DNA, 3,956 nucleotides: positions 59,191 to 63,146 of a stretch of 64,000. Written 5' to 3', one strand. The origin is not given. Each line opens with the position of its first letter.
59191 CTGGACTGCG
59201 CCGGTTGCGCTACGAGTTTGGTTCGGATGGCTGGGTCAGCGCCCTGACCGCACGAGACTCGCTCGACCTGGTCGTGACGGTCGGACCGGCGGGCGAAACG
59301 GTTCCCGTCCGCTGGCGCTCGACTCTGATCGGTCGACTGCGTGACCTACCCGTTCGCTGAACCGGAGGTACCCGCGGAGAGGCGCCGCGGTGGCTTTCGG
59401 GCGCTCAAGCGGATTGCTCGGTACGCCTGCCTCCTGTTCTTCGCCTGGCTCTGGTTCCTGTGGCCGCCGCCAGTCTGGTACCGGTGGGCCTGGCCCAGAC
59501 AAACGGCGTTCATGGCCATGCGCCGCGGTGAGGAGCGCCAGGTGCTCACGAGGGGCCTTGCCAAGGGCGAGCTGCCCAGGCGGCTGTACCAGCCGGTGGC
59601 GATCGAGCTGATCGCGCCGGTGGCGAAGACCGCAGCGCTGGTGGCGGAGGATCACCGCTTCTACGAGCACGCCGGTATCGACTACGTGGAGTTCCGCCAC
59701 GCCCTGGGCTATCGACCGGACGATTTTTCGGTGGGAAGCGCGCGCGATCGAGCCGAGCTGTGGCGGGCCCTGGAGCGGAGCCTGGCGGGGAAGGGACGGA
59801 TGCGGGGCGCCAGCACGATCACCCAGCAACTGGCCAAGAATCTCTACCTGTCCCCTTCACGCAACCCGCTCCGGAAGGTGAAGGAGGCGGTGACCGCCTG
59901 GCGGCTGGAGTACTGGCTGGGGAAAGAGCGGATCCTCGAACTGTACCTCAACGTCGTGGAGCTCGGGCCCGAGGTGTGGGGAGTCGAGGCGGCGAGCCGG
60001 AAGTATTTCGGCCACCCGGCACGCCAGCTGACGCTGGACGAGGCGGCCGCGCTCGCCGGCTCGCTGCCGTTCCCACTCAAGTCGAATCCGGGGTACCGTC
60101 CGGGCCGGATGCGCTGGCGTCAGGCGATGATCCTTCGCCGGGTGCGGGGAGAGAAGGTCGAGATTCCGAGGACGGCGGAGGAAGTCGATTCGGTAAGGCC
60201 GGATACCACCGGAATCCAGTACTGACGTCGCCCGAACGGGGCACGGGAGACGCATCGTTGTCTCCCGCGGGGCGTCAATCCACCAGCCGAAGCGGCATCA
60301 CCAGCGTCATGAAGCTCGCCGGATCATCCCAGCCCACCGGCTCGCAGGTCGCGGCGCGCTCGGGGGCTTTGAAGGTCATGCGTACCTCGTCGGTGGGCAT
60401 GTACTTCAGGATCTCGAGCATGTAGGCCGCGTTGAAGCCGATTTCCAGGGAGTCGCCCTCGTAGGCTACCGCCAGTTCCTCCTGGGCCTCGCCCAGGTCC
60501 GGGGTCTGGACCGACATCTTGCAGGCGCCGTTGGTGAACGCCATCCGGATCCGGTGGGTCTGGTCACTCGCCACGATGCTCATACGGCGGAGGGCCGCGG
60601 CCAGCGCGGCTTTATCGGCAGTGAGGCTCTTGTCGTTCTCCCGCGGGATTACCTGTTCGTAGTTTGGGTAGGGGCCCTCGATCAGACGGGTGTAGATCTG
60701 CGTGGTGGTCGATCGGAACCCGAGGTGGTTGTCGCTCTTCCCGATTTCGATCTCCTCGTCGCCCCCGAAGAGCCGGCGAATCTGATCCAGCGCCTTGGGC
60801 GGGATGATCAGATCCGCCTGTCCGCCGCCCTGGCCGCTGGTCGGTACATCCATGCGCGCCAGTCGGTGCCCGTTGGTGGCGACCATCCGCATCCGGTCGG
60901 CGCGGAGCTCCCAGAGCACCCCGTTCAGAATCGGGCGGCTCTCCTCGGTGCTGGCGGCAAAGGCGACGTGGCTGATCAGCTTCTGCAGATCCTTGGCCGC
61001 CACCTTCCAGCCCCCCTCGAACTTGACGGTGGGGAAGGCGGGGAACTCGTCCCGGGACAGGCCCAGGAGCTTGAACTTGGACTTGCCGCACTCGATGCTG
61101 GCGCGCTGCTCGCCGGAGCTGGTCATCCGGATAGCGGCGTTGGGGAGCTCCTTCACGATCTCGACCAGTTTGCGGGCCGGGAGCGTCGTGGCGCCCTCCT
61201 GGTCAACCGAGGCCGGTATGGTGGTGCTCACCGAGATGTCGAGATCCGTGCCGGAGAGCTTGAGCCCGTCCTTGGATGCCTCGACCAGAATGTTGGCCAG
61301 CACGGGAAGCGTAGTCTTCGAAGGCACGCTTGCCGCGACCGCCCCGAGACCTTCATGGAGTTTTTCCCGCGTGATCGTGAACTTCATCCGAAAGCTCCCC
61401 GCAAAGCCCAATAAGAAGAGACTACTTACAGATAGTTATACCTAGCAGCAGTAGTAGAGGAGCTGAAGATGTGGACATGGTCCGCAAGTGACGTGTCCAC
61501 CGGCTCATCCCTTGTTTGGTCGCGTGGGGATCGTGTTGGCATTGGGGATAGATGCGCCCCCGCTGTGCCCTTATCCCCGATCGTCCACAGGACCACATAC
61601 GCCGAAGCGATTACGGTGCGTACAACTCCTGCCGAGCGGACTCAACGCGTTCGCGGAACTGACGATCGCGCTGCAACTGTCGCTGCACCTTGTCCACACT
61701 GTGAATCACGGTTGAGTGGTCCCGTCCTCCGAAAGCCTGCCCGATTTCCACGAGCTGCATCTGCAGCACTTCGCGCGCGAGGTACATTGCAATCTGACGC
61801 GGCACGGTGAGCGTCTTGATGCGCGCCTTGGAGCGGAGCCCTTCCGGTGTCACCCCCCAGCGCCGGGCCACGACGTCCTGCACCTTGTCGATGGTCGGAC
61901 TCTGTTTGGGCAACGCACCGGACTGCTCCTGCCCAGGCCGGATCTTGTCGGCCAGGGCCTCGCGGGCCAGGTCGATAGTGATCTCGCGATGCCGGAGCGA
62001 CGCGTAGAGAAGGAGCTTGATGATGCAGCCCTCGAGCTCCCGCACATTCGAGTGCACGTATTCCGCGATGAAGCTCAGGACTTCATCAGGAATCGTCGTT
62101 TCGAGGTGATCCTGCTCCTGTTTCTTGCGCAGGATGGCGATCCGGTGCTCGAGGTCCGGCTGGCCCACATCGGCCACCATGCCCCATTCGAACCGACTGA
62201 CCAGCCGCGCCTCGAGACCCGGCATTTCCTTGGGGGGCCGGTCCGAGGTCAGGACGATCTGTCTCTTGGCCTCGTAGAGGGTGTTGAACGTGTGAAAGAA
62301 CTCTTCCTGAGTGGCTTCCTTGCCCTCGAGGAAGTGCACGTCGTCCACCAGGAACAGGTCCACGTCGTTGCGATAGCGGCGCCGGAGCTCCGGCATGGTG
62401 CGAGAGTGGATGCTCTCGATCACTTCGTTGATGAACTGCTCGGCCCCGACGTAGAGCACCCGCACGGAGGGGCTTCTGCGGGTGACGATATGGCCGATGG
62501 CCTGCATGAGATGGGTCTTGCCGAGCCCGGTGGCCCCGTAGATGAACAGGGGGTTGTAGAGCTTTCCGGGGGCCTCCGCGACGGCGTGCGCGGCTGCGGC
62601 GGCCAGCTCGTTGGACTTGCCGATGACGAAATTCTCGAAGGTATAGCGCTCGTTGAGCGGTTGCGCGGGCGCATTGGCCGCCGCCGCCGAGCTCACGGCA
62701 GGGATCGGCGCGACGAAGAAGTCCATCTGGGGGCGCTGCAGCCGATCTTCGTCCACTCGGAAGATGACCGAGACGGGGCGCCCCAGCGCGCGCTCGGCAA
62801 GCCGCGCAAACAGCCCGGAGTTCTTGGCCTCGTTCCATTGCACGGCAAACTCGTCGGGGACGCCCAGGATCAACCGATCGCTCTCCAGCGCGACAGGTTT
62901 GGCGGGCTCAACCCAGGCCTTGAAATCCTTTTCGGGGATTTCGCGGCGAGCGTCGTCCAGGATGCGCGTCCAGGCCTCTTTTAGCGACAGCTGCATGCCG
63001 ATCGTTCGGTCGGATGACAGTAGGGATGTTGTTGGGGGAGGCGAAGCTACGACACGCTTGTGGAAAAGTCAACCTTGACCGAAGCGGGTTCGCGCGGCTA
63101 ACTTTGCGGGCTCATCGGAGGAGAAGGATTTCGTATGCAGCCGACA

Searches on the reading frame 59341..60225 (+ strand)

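Call 33: search_protein_families(library=pfam, max_evalue=0.00001, proteins=[window:59341-60225:+])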
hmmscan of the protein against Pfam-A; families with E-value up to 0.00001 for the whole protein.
window:59341-60225:+ (294 aa): 1 family
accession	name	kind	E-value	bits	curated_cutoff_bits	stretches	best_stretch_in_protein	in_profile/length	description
PF00912.28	Transgly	-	2.7e-47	160.9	27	1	136-268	45-177/178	Transglycosylase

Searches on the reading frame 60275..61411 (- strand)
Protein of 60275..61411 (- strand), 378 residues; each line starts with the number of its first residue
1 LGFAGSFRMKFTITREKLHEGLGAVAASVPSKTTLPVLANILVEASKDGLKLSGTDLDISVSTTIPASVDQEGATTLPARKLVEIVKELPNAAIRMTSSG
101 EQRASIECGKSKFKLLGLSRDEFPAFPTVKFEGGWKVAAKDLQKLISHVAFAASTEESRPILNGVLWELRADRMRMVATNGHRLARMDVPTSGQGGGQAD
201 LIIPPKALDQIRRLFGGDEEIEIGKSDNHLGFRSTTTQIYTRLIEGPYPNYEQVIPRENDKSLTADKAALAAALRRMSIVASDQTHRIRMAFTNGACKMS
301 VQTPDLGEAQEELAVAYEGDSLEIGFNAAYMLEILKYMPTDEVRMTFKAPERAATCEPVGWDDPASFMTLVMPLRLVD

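Call 21: search_protein_families(library=pfam, proteins=[window:60275-61411:-])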
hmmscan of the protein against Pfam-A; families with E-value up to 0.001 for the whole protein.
window:60275-61411:- (378 aa): 3 families
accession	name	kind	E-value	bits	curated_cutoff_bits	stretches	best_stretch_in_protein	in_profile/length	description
PF00712.24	DNA_pol3_beta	-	1.1e-38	132.5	24.4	1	9-126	1-119/120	DNA polymerase III beta subunit, N-terminal domain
PF02767.21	DNA_pol3_beta_2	-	2.8e-30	105.4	27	1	137-250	2-116/116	DNA polymerase III beta subunit, central domain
PF02768.20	DNA_pol3_beta_3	-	2e-26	92.6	27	1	253-362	2-111/121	DNA polymerase III beta subunit, C-terminal domain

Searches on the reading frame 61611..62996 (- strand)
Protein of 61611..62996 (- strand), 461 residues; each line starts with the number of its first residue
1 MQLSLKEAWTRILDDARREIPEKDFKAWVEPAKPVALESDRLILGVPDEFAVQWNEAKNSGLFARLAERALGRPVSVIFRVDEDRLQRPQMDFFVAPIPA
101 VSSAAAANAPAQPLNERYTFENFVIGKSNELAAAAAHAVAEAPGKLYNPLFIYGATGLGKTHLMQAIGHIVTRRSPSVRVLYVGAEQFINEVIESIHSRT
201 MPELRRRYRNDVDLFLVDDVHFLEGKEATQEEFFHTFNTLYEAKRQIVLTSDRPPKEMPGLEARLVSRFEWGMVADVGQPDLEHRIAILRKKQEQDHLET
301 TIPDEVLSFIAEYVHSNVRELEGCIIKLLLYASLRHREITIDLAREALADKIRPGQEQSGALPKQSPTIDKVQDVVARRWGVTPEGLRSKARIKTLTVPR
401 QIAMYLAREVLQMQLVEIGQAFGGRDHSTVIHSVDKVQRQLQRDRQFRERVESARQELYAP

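Call 21: search_protein_families(library=pfam, proteins=[window:61611-62996:-])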
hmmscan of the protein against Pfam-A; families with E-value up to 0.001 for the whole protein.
window:61611-62996:- (461 aa): 7 families
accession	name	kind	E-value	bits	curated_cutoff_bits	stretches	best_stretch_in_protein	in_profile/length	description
PF00308.24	Bac_DnaA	-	3.5e-69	232.6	23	1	114-275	1-161/162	Bacterial DnaA ATPAse domain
PF08299.17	Bac_DnaA_C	-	8.5e-27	93.4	31.5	1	369-437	1-69/69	Bacterial dnaA protein helix-turn-helix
PF01695.23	IstB_IS21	-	1.5e-08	34.9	24.1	1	151-254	96-195/238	IstB-like ATP binding protein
PF11638.13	DnaA_N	-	1.5e-08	34.7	24.6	1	7-54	2-50/65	DnaA N-terminal domain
PF13191.12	AAA_16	-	0.00013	22.9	32.6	1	125-201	3-79/167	AAA ATPase domain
PF01637.24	ATPase_2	-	0.00082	19.7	33.2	0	146-252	19-117/225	ATPase domain predominantly from Archaea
PF20964.2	DnaX_C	-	0.001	19.5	26.2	0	5-83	12-89/113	DNA polymerase III subunit tau, C-terminal domain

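Call 52: find_encoding_contigs(protein=window:61611-62996:-, flank=10000, max_places=3)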
Protein window:61611-62996:- (461 aa): 3 contigs read that carry it; 2 places shown.
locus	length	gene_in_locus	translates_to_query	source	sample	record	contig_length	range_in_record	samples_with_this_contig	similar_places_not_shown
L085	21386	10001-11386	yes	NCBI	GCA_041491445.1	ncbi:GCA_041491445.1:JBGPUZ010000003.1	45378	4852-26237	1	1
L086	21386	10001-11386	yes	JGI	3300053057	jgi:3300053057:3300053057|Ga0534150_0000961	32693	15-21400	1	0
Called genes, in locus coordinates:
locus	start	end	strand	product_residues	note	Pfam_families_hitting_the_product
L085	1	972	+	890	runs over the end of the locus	PF01624:MutS_I, PF05188:MutS_II, PF05192:MutS_III, PF05190:MutS_IV, PF00488:MutS_V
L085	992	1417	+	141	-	PF03544:TonB_C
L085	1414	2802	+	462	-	PF00291:PALP, PF00571:CBS (weak)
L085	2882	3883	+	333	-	PF01820:Dala_Dala_lig_N, PF07478:Dala_Dala_lig_C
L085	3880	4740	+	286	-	PF01694:Rhomboid, PF20216:DUF6576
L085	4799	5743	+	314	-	PF10026:DUF2268 (faint)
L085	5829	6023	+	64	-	PF09360:zf-CDGSH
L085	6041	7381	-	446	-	PF10396:TrmE_N, PF12631:MnmE_helical, PF01926:MMR_HSR1, PF02421:FeoB_N (weak)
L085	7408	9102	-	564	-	PF14849:YidC_periplas, PF02096:60KD_IMP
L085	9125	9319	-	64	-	PF01809:YidD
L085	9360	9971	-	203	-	PF00825:Ribonuclease_P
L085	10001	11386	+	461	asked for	PF11638:DnaA_N, PF00308:Bac_DnaA, PF01695:IstB_IS21, PF08299:Bac_DnaA_C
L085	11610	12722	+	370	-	PF00712:DNA_pol3_beta, PF02767:DNA_pol3_beta_2, PF02768:DNA_pol3_beta_3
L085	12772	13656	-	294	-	PF00912:Transgly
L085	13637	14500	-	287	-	-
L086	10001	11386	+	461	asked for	PF11638:DnaA_N, PF00308:Bac_DnaA, PF01695:IstB_IS21, PF08299:Bac_DnaA_C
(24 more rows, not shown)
